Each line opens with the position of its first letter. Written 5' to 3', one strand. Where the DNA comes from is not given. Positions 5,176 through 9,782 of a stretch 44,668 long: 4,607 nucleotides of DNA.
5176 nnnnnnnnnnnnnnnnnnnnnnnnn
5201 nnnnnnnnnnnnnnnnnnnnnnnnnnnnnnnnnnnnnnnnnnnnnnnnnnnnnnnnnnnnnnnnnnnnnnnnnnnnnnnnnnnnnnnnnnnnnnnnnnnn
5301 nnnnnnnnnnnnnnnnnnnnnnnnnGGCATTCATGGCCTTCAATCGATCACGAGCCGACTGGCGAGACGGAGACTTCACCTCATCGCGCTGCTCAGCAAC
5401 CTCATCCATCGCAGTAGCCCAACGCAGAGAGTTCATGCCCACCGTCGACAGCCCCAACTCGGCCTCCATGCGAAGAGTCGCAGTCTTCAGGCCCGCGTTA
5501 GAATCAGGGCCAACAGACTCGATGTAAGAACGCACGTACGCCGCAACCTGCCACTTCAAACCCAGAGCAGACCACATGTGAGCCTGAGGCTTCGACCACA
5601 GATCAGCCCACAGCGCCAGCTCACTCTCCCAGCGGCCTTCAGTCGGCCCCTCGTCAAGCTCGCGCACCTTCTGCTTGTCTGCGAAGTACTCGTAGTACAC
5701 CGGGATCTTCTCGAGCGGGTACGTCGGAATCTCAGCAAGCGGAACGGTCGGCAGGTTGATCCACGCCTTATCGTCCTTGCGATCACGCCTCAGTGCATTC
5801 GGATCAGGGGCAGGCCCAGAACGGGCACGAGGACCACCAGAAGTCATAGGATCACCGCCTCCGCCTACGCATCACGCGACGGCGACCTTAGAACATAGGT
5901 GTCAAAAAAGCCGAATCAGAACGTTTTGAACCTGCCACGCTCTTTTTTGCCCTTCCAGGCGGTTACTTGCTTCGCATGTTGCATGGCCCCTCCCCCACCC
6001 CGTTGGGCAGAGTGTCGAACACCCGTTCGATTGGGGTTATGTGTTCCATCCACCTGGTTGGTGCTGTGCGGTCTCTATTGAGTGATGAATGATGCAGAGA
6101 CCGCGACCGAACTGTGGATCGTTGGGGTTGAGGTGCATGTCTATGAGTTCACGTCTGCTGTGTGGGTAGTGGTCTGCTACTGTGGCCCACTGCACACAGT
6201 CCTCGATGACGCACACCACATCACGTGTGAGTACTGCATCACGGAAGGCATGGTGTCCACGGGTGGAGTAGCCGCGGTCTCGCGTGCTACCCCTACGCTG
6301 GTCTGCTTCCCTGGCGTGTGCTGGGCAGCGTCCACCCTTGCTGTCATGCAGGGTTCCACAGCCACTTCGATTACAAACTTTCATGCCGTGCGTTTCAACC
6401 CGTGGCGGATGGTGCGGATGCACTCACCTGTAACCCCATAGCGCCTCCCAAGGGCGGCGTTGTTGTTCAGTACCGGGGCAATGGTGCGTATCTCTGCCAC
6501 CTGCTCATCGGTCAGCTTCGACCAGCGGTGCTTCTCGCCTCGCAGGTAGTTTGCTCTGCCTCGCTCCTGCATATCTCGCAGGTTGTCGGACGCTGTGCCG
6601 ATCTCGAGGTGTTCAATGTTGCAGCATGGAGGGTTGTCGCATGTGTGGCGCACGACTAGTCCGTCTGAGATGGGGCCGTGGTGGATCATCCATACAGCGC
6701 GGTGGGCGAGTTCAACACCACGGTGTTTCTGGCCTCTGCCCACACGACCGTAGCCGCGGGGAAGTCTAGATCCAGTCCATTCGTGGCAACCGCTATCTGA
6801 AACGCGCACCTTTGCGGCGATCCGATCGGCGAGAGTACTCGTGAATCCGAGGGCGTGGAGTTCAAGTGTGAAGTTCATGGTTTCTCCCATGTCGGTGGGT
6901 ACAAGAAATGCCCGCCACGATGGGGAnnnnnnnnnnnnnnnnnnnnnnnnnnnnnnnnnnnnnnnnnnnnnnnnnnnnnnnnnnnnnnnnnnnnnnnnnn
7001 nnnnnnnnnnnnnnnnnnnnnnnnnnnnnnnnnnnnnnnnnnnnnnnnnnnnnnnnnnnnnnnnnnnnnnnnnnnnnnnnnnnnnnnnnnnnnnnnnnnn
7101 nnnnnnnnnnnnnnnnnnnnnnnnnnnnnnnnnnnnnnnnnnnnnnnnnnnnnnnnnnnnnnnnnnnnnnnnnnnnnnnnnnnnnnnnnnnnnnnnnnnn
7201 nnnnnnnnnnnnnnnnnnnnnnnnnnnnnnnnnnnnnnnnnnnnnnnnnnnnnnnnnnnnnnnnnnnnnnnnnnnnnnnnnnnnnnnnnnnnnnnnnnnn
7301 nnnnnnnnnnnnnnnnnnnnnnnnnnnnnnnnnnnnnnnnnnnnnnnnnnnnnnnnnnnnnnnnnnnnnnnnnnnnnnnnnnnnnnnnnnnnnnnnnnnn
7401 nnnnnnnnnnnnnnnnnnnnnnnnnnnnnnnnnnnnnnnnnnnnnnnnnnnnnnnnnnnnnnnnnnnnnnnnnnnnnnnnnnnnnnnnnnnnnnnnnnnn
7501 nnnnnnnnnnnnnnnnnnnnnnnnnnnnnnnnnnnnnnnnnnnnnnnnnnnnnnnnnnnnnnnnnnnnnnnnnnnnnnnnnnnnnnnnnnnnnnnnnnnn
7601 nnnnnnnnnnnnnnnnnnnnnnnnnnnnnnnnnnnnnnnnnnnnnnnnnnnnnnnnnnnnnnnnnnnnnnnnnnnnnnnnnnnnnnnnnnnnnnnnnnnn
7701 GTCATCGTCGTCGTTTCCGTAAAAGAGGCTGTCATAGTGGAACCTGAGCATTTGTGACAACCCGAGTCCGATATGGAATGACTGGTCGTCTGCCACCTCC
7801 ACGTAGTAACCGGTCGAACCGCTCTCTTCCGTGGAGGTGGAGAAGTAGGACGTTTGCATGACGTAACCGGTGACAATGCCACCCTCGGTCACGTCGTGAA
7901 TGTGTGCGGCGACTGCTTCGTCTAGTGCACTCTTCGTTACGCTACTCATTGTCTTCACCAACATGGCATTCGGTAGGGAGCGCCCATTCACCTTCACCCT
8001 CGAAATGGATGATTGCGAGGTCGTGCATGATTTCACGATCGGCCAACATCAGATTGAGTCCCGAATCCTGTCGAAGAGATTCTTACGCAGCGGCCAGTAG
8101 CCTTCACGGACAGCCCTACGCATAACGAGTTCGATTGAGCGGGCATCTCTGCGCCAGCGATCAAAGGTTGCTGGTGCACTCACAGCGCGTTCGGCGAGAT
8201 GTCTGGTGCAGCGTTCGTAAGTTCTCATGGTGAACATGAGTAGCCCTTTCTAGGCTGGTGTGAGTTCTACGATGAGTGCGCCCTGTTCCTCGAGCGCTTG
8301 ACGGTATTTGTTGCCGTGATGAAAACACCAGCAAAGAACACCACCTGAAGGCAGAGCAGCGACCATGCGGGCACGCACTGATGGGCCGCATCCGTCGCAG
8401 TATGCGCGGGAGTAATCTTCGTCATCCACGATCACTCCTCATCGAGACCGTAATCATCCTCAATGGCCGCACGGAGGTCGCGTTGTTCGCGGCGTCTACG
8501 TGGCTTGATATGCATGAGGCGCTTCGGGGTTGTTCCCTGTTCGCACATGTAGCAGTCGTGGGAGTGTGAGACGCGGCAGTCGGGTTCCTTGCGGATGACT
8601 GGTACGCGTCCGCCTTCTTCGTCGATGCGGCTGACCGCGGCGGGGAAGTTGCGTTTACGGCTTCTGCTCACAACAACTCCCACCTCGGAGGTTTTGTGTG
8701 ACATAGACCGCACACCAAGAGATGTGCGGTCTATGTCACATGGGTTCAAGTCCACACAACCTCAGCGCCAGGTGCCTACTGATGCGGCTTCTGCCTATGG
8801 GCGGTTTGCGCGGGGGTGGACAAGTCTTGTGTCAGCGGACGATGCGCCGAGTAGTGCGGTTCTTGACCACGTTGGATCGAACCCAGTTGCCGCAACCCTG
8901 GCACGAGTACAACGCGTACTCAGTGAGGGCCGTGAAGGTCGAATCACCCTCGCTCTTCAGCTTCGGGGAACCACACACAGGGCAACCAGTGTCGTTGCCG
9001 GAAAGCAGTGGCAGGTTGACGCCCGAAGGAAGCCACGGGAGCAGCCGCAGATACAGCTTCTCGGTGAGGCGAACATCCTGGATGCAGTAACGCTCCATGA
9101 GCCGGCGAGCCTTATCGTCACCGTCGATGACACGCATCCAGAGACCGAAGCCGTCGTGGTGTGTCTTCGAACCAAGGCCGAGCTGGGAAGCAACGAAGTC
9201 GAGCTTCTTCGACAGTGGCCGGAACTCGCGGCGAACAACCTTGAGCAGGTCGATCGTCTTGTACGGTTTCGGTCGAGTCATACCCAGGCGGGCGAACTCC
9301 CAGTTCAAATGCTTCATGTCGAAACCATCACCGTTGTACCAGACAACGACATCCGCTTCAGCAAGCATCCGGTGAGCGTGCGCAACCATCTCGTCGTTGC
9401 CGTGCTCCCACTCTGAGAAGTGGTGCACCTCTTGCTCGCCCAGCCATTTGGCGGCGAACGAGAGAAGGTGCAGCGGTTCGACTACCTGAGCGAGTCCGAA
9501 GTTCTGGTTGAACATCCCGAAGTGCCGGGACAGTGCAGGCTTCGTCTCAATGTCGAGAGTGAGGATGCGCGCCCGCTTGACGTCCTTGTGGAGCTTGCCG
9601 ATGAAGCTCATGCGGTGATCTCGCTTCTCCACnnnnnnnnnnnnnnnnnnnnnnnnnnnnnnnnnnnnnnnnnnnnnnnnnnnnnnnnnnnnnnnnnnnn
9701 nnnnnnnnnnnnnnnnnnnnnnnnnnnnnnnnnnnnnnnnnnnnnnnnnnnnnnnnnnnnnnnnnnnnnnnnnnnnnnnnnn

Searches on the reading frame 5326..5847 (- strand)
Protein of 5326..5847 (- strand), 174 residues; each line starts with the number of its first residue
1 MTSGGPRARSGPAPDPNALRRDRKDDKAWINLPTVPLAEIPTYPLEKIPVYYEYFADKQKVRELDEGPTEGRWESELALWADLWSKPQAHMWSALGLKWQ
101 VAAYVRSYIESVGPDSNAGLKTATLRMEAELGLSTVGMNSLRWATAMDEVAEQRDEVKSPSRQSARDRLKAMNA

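Call 90: search_protein_families(library=phrogs, proteins=[window:5326-5847:-], max_evalue=0.001)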
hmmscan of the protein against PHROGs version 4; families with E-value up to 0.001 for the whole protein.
window:5326-5847:- (174 aa): 1 family
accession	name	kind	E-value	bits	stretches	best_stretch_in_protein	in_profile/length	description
phrog_226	-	tail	3.7e-17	63.7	1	8-171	2-153/157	minor tail protein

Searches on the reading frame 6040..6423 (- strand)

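Call 90: search_protein_families(library=phrogs, proteins=[window:6040-6423:-], max_evalue=0.001)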
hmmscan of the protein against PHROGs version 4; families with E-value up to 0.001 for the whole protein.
window:6040-6423:- (128 aa): 3 families
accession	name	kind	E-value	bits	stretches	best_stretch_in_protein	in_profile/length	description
phrog_144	-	DNA, RNA and nucleotide metabolism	8e-10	39.6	1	14-125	22-140/175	HNH endonuclease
phrog_589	-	DNA, RNA and nucleotide metabolism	3.1e-09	37.8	1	6-127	48-148/179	HNH endonuclease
phrog_2323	-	DNA, RNA and nucleotide metabolism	6.3e-05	23.9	1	37-122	5-88/113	HNH endonuclease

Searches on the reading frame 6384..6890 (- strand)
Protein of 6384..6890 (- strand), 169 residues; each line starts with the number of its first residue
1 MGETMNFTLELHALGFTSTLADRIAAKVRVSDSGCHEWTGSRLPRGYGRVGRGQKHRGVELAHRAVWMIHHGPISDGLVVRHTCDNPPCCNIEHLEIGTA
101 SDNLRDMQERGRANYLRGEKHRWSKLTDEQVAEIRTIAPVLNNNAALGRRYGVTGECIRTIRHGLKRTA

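Call 90: search_protein_families(library=phrogs, proteins=[window:6384-6890:-], max_evalue=0.001)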
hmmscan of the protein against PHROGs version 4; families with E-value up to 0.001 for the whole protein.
window:6384-6890:- (169 aa): 8 families
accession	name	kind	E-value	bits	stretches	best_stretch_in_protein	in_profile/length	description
phrog_1872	-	DNA, RNA and nucleotide metabolism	7.2e-32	111.6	1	18-124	17-126/166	endonuclease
phrog_826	-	DNA, RNA and nucleotide metabolism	1.6e-29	104.4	1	18-112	68-161/281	HNH endonuclease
phrog_59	-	DNA, RNA and nucleotide metabolism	2.6e-28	100.5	1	32-167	155-272/423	HNH endonuclease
phrog_6254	-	DNA, RNA and nucleotide metabolism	2.1e-26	94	1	30-137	9-120/154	HNH endonuclease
phrog_3593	-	DNA, RNA and nucleotide metabolism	7.6e-18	65.9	1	18-110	53-143/210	HNH endonuclease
phrog_1492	-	DNA, RNA and nucleotide metabolism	6.8e-15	56.1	1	32-115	77-167/414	HNH endonuclease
phrog_4842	-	DNA, RNA and nucleotide metabolism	1.5e-09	38.8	1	26-100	69-140/154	HNH endonuclease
phrog_99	-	DNA, RNA and nucleotide metabolism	3.5e-07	31.2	1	40-106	143-204/383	HNH endonuclease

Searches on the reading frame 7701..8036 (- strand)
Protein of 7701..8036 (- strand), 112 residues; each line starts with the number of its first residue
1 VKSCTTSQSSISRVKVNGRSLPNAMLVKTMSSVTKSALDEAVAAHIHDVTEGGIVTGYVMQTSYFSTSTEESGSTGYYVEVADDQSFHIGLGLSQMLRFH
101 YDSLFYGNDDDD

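Call 90: search_protein_families(library=phrogs, proteins=[window:7701-8036:-], max_evalue=0.001)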
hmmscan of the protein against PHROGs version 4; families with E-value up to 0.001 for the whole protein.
window:7701-8036:- (112 aa): 1 family
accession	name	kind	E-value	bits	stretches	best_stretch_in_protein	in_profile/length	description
phrog_20803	-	unknown function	8.6e-07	30.1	1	30-95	1-65/77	-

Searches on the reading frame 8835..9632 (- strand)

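Call 90: search_protein_families(library=phrogs, proteins=[window:8835-9632:-], max_evalue=0.001)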
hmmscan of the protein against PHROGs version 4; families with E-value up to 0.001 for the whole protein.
window:8835-9632:- (266 aa): 3 families
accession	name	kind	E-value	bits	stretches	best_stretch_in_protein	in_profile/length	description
phrog_403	-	DNA, RNA and nucleotide metabolism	5.9e-82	276.1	1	11-263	55-313/321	DNA polymerase exonuclease subunit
phrog_17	-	DNA, RNA and nucleotide metabolism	2.7e-13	49.8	1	18-203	667-830/1445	DNA polymerase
phrog_192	-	DNA, RNA and nucleotide metabolism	2.5e-06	28.1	1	82-160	177-255/397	DNA polymerase exonuclease subunit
